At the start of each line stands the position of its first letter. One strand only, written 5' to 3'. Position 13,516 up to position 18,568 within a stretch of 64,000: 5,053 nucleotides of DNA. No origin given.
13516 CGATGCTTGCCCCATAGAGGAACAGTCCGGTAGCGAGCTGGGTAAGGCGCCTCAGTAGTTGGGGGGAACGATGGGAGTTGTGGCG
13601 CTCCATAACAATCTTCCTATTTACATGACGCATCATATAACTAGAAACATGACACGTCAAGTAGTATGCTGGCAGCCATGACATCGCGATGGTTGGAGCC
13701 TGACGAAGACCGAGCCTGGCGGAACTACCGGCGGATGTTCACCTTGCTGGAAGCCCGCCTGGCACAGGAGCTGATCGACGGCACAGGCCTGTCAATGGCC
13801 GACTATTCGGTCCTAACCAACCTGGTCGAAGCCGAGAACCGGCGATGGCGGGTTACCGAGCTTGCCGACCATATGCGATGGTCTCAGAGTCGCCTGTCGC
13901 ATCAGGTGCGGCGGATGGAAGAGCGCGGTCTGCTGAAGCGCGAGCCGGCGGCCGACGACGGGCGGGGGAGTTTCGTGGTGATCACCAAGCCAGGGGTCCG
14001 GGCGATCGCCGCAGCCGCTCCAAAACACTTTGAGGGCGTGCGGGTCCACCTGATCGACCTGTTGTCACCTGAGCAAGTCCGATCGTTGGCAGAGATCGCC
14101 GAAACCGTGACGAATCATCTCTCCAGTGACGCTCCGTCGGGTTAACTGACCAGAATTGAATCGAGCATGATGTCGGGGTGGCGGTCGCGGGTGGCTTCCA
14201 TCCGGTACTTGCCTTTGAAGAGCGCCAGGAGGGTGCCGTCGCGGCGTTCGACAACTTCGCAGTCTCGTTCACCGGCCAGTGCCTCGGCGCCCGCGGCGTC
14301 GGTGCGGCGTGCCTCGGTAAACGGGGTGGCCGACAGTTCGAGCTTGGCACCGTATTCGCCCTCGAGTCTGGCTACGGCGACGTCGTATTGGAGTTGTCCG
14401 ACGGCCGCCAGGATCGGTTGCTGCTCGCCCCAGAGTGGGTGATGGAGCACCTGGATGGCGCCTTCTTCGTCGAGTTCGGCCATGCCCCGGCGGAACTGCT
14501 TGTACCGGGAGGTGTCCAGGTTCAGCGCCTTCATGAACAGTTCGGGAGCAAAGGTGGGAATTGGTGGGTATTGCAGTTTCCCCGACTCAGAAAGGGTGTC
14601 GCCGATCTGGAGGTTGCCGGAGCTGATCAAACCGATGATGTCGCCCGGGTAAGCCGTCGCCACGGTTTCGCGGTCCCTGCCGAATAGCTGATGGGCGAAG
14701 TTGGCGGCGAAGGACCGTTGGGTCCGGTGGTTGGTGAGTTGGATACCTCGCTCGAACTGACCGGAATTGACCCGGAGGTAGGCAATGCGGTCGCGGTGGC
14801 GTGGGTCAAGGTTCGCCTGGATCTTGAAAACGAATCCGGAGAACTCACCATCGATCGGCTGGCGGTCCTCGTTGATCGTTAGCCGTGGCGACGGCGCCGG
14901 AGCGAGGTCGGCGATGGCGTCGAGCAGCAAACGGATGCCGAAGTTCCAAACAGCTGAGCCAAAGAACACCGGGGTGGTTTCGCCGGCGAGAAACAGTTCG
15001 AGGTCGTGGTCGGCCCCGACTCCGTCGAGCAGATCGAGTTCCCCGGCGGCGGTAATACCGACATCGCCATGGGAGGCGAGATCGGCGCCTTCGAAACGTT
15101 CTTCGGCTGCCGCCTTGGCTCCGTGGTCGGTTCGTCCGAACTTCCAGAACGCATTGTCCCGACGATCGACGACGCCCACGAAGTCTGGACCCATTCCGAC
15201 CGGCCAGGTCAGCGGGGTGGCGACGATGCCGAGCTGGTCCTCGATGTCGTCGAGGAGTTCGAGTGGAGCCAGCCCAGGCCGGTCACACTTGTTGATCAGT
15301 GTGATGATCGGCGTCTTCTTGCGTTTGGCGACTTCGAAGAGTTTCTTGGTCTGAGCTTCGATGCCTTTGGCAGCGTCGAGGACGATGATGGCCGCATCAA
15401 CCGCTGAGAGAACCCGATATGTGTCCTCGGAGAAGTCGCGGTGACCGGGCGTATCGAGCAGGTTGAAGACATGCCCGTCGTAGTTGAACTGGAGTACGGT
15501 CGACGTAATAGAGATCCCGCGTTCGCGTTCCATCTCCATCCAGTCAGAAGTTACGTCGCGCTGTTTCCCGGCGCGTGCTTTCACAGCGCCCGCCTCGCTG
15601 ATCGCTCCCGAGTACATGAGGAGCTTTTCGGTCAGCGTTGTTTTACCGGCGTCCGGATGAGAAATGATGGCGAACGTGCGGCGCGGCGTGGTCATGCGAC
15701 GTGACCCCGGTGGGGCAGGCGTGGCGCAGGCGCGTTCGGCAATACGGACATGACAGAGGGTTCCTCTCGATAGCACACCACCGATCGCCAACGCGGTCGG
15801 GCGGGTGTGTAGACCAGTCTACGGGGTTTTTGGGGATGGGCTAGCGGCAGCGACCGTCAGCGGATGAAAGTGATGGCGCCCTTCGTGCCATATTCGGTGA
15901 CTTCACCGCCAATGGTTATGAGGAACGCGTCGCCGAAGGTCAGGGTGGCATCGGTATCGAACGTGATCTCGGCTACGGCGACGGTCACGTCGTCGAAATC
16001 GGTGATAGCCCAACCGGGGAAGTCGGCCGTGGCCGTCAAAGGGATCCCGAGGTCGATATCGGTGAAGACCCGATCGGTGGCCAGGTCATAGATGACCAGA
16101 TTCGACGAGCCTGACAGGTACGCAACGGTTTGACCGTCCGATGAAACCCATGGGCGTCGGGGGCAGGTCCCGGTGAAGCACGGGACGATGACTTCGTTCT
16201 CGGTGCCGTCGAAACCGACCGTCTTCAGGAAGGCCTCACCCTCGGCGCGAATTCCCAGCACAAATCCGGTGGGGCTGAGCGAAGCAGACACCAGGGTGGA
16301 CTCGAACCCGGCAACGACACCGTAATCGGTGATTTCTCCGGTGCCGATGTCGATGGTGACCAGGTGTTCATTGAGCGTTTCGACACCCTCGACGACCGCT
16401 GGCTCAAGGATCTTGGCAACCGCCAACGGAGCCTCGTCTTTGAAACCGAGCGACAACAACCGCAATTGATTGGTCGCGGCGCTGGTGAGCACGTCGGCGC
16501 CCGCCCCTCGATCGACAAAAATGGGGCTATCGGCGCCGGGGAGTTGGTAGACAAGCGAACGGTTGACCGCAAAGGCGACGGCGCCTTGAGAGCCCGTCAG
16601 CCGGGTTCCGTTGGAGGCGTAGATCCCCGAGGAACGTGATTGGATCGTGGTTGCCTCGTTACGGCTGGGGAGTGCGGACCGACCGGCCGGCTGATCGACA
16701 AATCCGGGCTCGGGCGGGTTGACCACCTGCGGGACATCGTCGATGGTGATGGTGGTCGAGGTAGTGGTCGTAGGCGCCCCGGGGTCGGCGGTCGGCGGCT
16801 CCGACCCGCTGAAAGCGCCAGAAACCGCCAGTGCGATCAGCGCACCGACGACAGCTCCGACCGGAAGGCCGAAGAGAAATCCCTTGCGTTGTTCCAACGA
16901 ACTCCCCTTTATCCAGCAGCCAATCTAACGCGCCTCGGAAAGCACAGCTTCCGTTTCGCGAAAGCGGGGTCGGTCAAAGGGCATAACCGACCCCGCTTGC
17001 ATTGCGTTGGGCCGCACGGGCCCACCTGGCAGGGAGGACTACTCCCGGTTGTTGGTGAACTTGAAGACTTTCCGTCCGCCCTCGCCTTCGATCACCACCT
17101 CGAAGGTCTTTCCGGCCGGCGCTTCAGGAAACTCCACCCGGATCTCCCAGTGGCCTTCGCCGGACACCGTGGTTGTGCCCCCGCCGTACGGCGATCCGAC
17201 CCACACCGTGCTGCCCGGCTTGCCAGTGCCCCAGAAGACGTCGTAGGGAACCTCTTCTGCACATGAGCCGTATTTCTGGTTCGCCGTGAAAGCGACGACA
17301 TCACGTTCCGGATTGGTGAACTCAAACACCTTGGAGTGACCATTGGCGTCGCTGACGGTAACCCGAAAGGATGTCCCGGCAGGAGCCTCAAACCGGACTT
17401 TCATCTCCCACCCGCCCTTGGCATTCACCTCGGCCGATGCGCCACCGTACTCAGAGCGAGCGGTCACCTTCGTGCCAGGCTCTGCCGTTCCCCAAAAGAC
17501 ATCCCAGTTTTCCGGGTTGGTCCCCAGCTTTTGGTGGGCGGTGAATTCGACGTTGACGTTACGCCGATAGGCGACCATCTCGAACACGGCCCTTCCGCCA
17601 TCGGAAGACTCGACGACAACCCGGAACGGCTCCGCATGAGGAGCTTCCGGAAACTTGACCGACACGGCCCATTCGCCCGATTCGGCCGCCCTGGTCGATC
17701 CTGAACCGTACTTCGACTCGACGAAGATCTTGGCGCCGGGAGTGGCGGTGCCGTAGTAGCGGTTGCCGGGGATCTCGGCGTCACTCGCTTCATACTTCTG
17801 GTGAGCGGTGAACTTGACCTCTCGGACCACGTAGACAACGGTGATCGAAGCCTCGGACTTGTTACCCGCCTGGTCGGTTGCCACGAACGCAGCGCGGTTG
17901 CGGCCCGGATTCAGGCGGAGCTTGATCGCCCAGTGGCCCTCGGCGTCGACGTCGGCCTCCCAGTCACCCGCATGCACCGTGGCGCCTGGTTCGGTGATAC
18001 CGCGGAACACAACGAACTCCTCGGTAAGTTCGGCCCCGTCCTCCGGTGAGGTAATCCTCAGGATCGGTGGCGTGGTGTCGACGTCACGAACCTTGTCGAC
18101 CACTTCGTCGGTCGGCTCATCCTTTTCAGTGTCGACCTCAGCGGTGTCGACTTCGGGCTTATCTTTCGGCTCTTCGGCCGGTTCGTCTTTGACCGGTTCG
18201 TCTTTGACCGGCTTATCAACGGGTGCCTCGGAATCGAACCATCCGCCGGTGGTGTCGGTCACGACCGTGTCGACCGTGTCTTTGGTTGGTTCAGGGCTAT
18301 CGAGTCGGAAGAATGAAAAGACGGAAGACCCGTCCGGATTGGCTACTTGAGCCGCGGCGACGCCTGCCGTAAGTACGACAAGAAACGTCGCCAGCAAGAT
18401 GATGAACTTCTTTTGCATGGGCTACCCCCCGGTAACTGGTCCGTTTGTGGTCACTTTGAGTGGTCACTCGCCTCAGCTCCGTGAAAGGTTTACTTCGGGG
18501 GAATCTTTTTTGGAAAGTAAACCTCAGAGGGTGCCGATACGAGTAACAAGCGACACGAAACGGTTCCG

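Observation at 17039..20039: ECF sigma/anti-sigma pair whose anti-sigma ectodomain is a paralogue of a divergently encoded secreted multi-repeat protein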

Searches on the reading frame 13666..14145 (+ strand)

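Call 59: search_protein_families(library=pfam, proteins=[window:13666-14145:+], max_evalue=0.001)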
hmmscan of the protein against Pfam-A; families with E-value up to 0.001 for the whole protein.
window:13666-14145:+ (159 aa): 9 families
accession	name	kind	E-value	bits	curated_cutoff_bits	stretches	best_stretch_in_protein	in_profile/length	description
PF12802.13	MarR_2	-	1.1e-11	45.1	27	1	41-100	2-60/61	MarR family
PF01047.28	MarR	-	4.9e-09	36.4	24.6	1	42-100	1-57/59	MarR family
PF22381.2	Staph_reg_Sar_Rot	-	4.4e-07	30.3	27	1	35-111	5-79/85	Transcriptional regulator SarA/Rot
PF12840.13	HTH_20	-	1.3e-06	28.7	27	1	49-92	9-50/51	Helix-turn-helix domain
PF01022.26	HTH_5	-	4.1e-05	23.8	22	1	62-91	17-46/47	Bacterial regulatory protein, arsR family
PF13410.11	GST_C_2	-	6.7e-05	23.4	24.9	1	15-60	5-51/69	Glutathione S-transferase, C-terminal domain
PF13463.12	HTH_27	-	7.3e-05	23.4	22.2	1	54-110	12-68/68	Winged helix DNA-binding domain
PF09339.16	HTH_IclR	-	0.00019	21.6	22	0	53-94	11-52/52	IclR helix-turn-helix domain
PF25212.1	HVO_A0114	-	0.00082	19.6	27.6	0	60-105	36-78/84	HVO_A0114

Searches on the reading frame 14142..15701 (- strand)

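Call 59: search_protein_families(library=pfam, proteins=[window:14142-15701:-], max_evalue=0.001)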
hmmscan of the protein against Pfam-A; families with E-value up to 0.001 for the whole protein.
window:14142-15701:- (519 aa): 5 families
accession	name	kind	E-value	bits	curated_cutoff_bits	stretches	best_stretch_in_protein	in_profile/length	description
PF00009.33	GTP_EFTU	-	5.6e-54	183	26.5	1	7-268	3-187/188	Elongation factor Tu GTP binding domain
PF16658.11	RF3_C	-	3.6e-33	114.6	40.1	1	378-503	1-130/132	Class II release factor RF3, C-terminal domain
PF22042.2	EF-G_D2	-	2e-20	73.1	27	1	286-372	1-83/84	Elongation factor G domain 2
PF01926.29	MMR_HSR1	-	6.7e-09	36.3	21.9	1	10-138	2-113/113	50S ribosome-binding GTPase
PF03144.31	GTP_EFTU_D2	-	1.1e-05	26.2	30.3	1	305-370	2-72/73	Elongation factor Tu domain 2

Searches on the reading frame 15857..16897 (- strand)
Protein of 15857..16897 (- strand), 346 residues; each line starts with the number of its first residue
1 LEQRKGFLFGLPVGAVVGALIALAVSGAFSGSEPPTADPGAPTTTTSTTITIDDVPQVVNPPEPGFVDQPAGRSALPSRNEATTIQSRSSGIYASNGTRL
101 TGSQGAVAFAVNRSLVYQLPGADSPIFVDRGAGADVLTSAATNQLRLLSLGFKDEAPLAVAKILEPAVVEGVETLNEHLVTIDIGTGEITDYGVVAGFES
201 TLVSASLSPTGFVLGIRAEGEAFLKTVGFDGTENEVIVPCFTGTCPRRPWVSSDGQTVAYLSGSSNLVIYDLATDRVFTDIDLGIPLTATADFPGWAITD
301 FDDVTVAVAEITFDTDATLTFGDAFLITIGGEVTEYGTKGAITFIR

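Call 4: search_protein_families(library=pfam, proteins=[window:15857-16897:-], max_evalue=1)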
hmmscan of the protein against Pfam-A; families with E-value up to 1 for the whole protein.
window:15857-16897:- (346 aa): 0 families

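Call 7: search_protein_families(library=ncbifam, proteins=[window:15857-16897:-], max_evalue=0.1)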
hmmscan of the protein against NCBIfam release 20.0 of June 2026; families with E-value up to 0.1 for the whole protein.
window:15857-16897:- (346 aa): 1 family
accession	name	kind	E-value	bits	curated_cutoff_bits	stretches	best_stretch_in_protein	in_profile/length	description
NF053524.1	thylo_ssl2009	equivalog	0.048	14.4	58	1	1-26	1-30/90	ssl2009 family thylakoid membrane protein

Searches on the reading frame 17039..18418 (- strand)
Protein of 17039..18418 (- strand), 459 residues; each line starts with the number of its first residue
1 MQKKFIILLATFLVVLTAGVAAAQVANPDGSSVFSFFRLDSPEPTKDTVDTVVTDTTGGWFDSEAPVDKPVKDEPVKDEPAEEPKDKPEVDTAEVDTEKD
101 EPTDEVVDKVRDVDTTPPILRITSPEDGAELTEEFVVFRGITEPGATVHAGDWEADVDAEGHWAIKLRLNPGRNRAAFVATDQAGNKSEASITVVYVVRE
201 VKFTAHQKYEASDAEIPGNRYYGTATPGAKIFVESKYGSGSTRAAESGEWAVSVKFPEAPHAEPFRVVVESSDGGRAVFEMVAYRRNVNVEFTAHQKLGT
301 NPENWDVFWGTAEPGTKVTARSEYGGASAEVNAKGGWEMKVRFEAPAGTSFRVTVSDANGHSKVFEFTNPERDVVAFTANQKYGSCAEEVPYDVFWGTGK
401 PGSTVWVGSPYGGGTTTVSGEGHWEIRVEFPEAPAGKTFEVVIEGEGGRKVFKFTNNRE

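Call 4: search_protein_families(library=pfam, proteins=[window:17039-18418:-], max_evalue=1)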
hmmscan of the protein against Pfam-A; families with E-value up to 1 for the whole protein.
window:17039-18418:- (459 aa): 6 families
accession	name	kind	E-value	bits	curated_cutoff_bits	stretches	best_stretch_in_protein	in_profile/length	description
PF17936.7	Big_6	-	9.4e-17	61.5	27.6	4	310-361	19-72/83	Bacterial Ig domain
PF09136.16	Glucodextran_B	-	4e-11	43.1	27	1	118-195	1-80/83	Glucodextranase, domain B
PF19077.6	Big_13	-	1.5e-05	25.9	27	1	153-194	54-98/102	Bacterial Ig-like domain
PF04151.21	PPC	-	0.1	13.9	25.9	0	342-393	6-57/70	Bacterial pre-peptidase C-terminal domain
PF17963.7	Big_9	-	0.16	13.4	23.6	0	322-362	43-81/89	Bacterial Ig domain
PF25522.1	OB_cyt-4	-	0.16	12.9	27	0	255-279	2-26/77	Mitochondrial protein cyt-4, OB-fold domain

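Call 7: search_protein_families(library=ncbifam, proteins=[window:17039-18418:-], max_evalue=0.1)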
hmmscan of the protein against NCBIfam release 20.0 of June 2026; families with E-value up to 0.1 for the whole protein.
window:17039-18418:- (459 aa): 3 families
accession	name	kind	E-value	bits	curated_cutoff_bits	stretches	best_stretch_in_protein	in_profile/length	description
NF033510.3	Ca_tandemer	repeat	8.5e-13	48.5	50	2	112-188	5-96/96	Ca2+-stabilized repeat-containing adhesin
NF040520.1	Ig_like_BLP2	equivalog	0.0009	17.5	750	1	126-376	172-424/730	Ig-like repeat protein Blp2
NF047446.1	barrel_OmpL47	domain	0.014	15.8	40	1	171-197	42-68/68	OmpL47-type beta-barrel domain-containing protein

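Call 21: search_solved_structures(query=window:17039-18418:-, max_evalue=1, show_alignments=2)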
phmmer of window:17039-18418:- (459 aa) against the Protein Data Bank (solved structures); distinct sequences matched with E-value up to 1: 3.
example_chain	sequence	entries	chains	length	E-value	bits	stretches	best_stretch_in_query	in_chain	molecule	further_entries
6ocd_B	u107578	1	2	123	0.13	14.1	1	303-400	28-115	VHH antibody V6D4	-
1q5q_A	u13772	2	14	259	0.47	12.3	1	115-172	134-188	proteasome alpha-type subunit 1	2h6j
1q5r_A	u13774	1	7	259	0.47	12.3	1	115-172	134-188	proteasome alpha-type subunit 1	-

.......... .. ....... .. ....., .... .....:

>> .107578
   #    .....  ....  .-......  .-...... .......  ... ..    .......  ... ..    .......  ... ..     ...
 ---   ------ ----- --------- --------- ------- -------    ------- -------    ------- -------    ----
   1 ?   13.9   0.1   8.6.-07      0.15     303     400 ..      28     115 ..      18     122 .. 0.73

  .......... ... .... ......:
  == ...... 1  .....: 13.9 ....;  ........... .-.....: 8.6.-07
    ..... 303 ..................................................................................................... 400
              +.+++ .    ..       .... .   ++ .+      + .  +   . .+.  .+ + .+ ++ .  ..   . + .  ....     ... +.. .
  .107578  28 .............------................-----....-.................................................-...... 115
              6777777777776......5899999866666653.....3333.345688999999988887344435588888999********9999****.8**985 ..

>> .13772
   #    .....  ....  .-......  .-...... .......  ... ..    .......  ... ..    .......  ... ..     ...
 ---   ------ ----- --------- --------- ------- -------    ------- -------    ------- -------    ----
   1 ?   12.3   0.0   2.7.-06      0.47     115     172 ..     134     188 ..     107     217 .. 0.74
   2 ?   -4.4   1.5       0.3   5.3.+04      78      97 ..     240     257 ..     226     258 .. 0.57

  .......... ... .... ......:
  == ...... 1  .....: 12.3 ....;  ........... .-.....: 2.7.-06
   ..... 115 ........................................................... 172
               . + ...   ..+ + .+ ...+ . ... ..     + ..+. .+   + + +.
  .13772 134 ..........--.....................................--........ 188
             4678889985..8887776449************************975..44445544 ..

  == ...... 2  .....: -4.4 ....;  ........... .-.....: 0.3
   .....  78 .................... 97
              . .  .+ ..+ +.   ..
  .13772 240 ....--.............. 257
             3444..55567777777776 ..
